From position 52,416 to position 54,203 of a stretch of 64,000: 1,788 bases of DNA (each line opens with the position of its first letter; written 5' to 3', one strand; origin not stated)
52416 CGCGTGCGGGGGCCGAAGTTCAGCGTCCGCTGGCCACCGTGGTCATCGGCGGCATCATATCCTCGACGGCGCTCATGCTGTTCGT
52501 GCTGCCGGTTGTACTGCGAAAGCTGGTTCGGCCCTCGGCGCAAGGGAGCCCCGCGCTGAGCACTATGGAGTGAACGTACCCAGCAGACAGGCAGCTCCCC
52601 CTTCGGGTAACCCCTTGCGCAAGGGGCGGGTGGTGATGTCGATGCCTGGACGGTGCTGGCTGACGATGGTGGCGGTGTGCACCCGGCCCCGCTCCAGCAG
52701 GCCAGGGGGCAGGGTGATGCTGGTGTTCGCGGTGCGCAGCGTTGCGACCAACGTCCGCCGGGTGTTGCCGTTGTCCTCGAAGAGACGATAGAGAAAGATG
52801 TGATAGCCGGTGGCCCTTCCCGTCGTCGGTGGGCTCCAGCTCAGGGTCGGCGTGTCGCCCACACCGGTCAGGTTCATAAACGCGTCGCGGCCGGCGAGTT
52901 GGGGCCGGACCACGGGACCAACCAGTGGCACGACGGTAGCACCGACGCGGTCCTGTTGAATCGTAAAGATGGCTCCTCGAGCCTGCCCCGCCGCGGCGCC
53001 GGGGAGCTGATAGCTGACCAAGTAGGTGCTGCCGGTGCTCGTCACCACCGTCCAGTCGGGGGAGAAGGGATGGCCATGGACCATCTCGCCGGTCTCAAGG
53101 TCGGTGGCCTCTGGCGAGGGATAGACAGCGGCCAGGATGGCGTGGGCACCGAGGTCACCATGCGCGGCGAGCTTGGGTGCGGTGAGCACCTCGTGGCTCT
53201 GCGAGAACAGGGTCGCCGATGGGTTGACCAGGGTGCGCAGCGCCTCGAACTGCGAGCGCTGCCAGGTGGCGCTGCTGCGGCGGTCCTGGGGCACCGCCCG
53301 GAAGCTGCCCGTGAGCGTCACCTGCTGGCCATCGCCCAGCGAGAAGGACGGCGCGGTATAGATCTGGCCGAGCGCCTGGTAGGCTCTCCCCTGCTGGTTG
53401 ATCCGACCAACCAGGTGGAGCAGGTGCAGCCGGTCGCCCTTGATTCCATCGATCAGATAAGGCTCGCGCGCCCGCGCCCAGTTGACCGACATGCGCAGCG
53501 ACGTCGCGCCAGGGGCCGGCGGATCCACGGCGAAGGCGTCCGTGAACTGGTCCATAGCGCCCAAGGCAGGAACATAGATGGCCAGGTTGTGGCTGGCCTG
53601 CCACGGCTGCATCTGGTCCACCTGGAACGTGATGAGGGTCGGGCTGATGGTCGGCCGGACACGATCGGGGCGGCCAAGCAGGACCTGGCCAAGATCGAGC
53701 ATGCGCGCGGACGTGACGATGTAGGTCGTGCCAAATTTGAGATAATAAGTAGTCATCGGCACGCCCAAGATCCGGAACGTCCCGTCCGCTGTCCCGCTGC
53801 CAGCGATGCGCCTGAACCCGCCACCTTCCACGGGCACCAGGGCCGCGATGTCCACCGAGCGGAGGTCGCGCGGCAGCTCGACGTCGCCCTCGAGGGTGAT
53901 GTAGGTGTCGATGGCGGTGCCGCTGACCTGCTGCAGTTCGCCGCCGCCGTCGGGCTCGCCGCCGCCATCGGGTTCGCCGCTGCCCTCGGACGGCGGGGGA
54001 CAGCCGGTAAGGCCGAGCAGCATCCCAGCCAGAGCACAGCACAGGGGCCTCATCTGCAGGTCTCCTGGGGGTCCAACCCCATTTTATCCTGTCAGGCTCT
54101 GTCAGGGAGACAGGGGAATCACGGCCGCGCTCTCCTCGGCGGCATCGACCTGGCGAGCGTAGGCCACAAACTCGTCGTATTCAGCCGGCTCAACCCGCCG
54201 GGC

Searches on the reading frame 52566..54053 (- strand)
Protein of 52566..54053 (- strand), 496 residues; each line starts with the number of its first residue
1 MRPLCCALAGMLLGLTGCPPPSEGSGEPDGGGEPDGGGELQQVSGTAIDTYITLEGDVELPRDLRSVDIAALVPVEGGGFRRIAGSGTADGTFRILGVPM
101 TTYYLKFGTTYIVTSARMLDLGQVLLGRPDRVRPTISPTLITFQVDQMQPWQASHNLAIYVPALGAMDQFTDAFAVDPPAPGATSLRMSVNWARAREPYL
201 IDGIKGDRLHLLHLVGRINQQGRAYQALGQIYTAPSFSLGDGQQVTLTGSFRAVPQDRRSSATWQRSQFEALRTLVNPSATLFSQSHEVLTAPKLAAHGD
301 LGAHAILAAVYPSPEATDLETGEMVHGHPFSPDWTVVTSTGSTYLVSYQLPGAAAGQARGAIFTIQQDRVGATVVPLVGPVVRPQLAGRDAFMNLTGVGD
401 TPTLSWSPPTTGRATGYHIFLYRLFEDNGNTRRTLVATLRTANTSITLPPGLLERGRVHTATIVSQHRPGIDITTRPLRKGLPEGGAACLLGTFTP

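Call 6: search_protein_families(library=pfam, proteins=[window:52566-54053:-], max_evalue=0.01)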
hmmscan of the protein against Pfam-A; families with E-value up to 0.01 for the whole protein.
window:52566-54053:- (496 aa): 0 families

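Call 9: search_protein_families(library=ncbifam, proteins=[window:52566-54053:-], max_evalue=0.01)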
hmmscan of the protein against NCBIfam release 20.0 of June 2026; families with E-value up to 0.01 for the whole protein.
window:52566-54053:- (496 aa): 0 families

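Call 75: search_protein_families(library=padloc, proteins=[window:52566-54053:-], max_evalue=0.001)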
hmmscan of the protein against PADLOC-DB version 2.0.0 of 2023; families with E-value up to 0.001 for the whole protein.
window:52566-54053:- (496 aa): 0 families
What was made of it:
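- On Anti-phage defence systems (PADLOC): No hits for A, B or the neighbouring lipoprotein (call 75).
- Tried and rejected: PADLOC: no hits (call 75).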
